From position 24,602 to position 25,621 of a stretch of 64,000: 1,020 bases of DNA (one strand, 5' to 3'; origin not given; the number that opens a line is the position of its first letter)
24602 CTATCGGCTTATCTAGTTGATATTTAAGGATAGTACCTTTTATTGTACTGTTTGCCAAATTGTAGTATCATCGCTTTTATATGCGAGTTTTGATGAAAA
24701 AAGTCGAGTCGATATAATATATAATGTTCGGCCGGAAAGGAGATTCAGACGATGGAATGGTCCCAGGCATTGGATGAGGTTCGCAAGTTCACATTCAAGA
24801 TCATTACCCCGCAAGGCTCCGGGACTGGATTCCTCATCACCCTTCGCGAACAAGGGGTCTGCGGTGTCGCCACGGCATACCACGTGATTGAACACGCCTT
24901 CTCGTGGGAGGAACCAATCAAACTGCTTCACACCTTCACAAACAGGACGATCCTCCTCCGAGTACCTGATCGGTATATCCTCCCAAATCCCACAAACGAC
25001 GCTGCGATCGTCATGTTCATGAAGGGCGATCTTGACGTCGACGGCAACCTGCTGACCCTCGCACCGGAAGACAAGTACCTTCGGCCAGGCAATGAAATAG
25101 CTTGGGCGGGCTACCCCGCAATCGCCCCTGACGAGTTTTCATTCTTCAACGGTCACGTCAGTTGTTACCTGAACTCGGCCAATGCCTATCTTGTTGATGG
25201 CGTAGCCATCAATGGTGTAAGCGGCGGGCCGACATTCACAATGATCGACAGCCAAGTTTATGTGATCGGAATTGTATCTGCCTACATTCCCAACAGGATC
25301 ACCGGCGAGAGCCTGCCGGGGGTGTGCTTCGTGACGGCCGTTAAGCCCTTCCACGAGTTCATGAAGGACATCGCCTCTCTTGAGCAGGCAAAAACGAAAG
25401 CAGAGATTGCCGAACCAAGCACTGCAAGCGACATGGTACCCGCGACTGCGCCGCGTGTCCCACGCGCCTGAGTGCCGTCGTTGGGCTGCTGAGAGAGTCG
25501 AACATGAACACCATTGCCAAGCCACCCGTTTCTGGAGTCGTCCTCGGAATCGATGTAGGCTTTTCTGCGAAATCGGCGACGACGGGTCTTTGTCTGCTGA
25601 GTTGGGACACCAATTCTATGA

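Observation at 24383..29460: Candidate accessory/defense islet: trypsin-like protease, DUF429-like, HEPN-motif, DUF2703-like and nucleoside-2-deoxyribosyltransferase-like genes inserted into a BASS-gene remnant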

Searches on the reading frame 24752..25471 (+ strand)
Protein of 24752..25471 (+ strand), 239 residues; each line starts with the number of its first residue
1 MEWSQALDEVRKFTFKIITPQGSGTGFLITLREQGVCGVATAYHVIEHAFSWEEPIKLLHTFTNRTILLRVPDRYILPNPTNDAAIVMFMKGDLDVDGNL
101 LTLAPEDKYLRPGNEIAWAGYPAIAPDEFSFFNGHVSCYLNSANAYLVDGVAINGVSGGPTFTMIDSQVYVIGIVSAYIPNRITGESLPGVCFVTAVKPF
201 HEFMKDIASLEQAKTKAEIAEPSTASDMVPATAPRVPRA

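Call 3: search_protein_families(library=pfam, proteins=[window:24752-25471:+], max_evalue=0.1)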
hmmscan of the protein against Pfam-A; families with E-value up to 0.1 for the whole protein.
window:24752-25471:+ (239 aa): 2 families
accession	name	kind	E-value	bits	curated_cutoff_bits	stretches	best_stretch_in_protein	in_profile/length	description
PF13365.12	Trypsin_2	-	1.1e-05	26.7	27.6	1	24-174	1-144/144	Trypsin-like peptidase domain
PF00089.32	Trypsin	-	0.013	15.8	20.6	1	81-192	86-210/220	Trypsin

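Call 4: search_protein_families(library=padloc, proteins=[window:24752-25471:+], max_evalue=0.1)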
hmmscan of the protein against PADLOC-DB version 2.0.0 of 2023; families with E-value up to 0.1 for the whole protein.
window:24752-25471:+ (239 aa): 5 families
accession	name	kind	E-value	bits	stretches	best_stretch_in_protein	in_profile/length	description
PDLC03855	LmuA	-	5.8e-14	50.2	1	7-193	4-185/425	-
PDLC02960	RT-Protease_XI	-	1.2e-08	32.3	1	18-177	344-485/506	single gene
PDLC02959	RT-Protease_XI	-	1.3e-07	28.9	1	20-178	348-489/510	single gene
PDLC02159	Avs1b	-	0.00061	15.2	1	9-141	5-125/1924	-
PDLC05022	PDC-S45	-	0.002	15.1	1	5-51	15-69/293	-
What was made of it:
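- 24752..25471 (+): Stand-alone cytoplasmic trypsin-like serine protease, 239 aa. PADLOC LmuA E=5.8e-14 (N-terminal domain only), RT-Protease_XI E=1e-8, Avs1b E=6e-4 (calls 3, 4).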

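Call 12: search_protein_families(library=ncbifam, proteins=[window:24752-25471:+], max_evalue=0.1)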
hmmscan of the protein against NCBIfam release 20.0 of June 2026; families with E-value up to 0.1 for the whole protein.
window:24752-25471:+ (239 aa): 1 family
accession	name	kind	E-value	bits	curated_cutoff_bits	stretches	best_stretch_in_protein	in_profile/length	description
NF041810.1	Avs1b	equivalog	0.001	16.2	1500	1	8-142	4-126/1931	AVAST type 1 anti-phage system protease Avs1b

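Call 30: find_homologous_proteins(query=window:24752-25471:+, max_evalue=0.001)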
Query window:24752-25471:+ (239 aa): 1688 proteins with E <= 0.001 among 1987 candidates; the best 120 are listed.
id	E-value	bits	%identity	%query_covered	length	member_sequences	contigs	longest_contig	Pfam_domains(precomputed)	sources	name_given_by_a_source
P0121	2.0e-158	543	100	100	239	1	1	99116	PF13365.13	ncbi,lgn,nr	ncbi:MAG: serine protease [Thermodesulfobacteriota bacterium]|nr:serine protease [Thermodesulfobacte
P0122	5.9e-114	397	72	99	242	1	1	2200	PF13365.13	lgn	-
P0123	9.9e-114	397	71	99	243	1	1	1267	PF13365.13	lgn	-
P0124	1.4e-110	386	71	98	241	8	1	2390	PF13365.13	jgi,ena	-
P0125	1.7e-106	373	66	98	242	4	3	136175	-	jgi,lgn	jgi:hypothetical protein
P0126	1.1e-103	364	72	91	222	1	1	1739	-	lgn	-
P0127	1.2e-88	315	58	99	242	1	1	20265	PF13365.13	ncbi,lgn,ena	-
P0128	3.7e-85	303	59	93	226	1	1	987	PF13365.13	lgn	-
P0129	3.0e-83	297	59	90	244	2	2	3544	PF13365.13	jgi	jgi:hypothetical protein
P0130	7.0e-83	296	56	99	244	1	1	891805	PF13365.13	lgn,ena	-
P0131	2.3e-82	294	57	90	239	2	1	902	PF13365.13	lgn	-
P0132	8.0e-82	292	57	92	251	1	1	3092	PF13365.13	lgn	-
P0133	9.9e-81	289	54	95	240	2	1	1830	PF13365.13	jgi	jgi:hypothetical protein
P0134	7.4e-80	286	56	96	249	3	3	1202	PF13365.13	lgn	-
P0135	1.3e-79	285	55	97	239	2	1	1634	PF13365.13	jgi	-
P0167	2.3e-68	248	51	92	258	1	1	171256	PF13365.13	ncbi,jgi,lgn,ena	ncbi:MAG: serine protease [Sedimentisphaerales bacterium]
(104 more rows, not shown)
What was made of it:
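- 24752..25471 (+): 1688 homologues were found (call 30).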

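Call 31: find_encoding_contigs(protein=P0125, flank=6000, max_places=3)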
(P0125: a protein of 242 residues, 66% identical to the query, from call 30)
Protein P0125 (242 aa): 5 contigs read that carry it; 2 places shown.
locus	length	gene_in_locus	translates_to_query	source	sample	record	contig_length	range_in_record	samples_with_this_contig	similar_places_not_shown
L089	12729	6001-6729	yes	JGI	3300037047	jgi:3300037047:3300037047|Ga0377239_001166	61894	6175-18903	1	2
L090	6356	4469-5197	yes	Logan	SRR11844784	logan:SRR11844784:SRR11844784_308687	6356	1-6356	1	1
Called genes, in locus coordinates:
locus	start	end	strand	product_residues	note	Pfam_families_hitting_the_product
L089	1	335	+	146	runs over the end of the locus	PF04343:DUF488 (faint)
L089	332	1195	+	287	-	PF02195:ParB_N, PF17762:HTH_ParB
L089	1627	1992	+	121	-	-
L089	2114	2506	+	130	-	-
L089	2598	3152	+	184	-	-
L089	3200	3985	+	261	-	-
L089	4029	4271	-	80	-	-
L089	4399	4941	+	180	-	-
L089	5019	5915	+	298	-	-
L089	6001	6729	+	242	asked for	-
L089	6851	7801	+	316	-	-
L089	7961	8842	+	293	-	-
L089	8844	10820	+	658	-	-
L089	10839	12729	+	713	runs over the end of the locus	-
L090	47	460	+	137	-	-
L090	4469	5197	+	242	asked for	-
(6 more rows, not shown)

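Call 32: find_encoding_contigs(protein=P0130, flank=6000, max_places=2)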
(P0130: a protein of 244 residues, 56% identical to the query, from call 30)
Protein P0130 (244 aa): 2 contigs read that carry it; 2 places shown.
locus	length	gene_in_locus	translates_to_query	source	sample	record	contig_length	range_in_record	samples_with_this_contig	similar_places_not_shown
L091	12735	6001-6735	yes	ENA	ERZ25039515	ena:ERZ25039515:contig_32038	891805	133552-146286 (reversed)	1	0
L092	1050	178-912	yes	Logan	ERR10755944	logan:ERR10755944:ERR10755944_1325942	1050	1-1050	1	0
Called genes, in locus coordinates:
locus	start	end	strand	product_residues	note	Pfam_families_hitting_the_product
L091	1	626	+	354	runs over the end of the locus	PF13400:Tad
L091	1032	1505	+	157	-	PF07811:TadE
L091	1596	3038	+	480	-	PF13400:Tad, PF09977:Tad_C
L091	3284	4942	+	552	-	PF06418:CTP_synth_N, PF07722:Peptidase_C26 (faint), PF00117:GATase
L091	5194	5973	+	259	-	PF00793:DAHP_synth_1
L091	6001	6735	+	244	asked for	PF13365:Trypsin_2 (weak)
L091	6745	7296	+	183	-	PF00702:Hydrolase (weak), PF08282:Hydrolase_3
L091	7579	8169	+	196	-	PF06835:LptC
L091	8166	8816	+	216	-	PF03968:LptD_N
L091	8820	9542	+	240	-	PF00005:ABC_tran, PF13304:AAA_21 (faint)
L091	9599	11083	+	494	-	PF00309:Sigma54_AID, PF04963:Sigma54_CBD, PF04552:Sigma54_DBD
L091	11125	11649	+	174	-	PF02482:Ribosomal_S30AE, PF16321:Ribosom_S30AE_C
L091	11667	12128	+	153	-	PF00359:PTS_EIIA_2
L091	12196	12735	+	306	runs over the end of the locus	PF03668:RapZ-like_N, PF22740:PapZ_C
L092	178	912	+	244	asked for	PF13365:Trypsin_2 (weak)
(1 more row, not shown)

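Call 33: find_encoding_contigs(protein=P0167, flank=6000, max_places=2)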
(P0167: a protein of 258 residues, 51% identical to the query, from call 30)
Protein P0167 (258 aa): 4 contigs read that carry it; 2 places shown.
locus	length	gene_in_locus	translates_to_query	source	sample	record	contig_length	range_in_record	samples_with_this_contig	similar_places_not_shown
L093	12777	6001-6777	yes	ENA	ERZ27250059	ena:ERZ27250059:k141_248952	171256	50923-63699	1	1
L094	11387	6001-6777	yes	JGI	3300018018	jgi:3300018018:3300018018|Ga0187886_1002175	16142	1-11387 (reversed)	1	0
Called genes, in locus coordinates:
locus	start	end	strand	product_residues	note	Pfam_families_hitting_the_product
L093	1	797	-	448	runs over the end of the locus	PF23862:CdsD_C (faint)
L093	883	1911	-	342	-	PF00149:Metallophos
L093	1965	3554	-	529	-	PF10502:Peptidase_S26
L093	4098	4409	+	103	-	PF00216:Bac_DNA_binding, PF18291:HU-HIG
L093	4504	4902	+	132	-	PF00313:CSD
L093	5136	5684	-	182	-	-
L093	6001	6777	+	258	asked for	PF13365:Trypsin_2 (weak)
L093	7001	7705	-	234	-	PF13847:Methyltransf_31 (weak), PF08241:Methyltransf_11, PF08242:Methyltransf_12 (faint), PF13649:Methyltransf_25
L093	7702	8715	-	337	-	PF09084:NMT1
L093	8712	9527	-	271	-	-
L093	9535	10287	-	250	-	PF00005:ABC_tran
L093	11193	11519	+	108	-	PF03551:PadR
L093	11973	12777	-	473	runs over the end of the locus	PF13598:DUF4139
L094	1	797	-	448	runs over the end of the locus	PF23862:CdsD_C (faint)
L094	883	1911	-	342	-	PF00149:Metallophos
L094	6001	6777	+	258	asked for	PF13365:Trypsin_2 (weak)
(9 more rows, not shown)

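Call 54: search_protein_families(library=phrogs, proteins=[window:24752-25471:+], max_evalue=0.01)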
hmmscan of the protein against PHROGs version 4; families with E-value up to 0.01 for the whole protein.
window:24752-25471:+ (239 aa): 2 families
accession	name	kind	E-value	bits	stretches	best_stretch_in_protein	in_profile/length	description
phrog_9683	-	other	2.2e-05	25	1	108-204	120-221/233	protease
phrog_7688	-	unknown function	0.0003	21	0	8-48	5-50/288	-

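Call 90: find_related_loci(query=A11, collection=viral_contigs, flank=4000)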
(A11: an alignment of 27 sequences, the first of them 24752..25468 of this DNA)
Query A11 (239 aa) in viral_contigs; peptide patterns used: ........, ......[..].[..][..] (x = any residue, [..] = any of these).
33 stretches matched a pattern; 5 encode a relative of the query (tblastn E <= 1e-3); 5 distinct loci.
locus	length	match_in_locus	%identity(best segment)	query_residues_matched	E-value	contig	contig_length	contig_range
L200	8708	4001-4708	66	1-235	1e-112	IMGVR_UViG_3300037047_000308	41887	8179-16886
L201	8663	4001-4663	44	1-218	6e-62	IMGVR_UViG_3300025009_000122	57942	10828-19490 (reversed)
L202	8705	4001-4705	41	1-239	2e-56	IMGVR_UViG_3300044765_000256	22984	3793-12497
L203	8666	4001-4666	40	1-219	2e-50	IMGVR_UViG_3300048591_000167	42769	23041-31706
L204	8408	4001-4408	37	16-147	7e-25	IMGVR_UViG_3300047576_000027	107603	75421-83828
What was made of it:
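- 24752..25471 (+): Homologue contexts vary and include a kdsA-kdsC operon and IMG/VR contigs (calls 31-33, 90).
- Protease relatives occur in 5 IMG/VR contigs (call 90).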

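Call 94: search_solved_structures(query=A11, max_evalue=0.01)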
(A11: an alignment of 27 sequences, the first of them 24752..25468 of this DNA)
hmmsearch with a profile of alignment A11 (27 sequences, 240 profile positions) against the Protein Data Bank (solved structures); distinct sequences matched with E-value up to 0.01: 3.
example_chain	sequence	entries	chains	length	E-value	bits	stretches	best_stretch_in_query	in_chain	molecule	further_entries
9zqg_A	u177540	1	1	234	0.0015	20.9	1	26-191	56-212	Periplasmic serine protease DO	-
9s74_A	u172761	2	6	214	0.0027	20.2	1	18-172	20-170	JSNZ extracellular serine protease Jep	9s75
9zpq_A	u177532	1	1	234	0.0089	18.4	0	26-191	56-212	Periplasmic serine protease DO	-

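Call 108: search_protein_families(library=pfam, proteins=[L089:5019-5915:+, L089:6851-7801:+, L089:7961-8842:+], max_evalue=0.001)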
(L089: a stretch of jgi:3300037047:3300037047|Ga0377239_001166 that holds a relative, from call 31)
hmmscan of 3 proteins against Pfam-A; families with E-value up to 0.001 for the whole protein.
L089:5019-5915:+ (298 aa): 0 families

L089:6851-7801:+ (316 aa): 1 family
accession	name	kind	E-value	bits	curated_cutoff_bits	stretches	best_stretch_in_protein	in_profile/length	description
PF05014.21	Nuc_deoxyrib_tr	-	6.7e-05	23.4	28.8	1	15-107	10-97/117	Nucleoside 2-deoxyribosyltransferase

L089:7961-8842:+ (293 aa): 0 families
